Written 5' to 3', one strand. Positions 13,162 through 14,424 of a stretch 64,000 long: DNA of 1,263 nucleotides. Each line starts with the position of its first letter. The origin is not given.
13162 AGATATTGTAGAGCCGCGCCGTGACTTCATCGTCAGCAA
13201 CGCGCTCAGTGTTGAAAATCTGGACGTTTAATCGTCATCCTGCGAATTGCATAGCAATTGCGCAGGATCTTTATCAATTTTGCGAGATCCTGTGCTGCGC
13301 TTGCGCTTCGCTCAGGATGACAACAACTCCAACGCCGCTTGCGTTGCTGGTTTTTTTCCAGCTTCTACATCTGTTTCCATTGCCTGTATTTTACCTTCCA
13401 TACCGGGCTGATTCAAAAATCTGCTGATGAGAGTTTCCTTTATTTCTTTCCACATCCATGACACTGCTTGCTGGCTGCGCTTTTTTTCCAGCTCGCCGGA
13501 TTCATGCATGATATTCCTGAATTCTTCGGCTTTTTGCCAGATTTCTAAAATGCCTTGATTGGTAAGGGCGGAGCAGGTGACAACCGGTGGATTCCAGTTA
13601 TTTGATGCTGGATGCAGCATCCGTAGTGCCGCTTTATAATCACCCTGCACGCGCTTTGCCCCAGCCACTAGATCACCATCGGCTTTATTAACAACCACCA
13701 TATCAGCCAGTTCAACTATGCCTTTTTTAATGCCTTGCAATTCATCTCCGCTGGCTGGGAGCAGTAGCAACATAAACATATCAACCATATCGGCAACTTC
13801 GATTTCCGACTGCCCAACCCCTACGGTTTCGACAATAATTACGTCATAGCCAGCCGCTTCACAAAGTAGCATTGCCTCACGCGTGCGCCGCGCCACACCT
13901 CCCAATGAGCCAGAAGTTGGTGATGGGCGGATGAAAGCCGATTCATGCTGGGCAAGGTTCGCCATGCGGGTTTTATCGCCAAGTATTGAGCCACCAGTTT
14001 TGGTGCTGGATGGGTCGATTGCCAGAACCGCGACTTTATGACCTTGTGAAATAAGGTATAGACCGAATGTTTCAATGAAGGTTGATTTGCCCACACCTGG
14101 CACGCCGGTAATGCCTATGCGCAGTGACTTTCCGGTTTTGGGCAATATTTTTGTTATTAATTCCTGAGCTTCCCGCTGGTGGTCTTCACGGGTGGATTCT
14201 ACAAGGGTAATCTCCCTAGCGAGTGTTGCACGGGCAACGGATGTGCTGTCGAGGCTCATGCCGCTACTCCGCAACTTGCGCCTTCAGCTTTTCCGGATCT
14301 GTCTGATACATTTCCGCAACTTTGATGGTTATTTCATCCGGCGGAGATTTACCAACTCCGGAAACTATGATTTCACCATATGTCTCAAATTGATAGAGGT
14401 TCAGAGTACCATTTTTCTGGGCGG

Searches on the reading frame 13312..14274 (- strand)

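Call 39: search_protein_families(library=pfam, proteins=[window:13312-14274:-], max_evalue=0.00001)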
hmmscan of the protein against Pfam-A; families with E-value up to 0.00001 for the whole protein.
window:13312-14274:- (320 aa): 2 families
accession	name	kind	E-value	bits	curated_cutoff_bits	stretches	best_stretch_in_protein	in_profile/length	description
PF03308.22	MeaB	-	9.8e-118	392.5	23.1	1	18-288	1-270/273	Methylmalonyl Co-A mutase-associated GTPase MeaB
PF02492.25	cobW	-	2.4e-06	27.7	20.7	0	53-200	3-155/180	CobW/HypB/UreG, nucleotide-binding domain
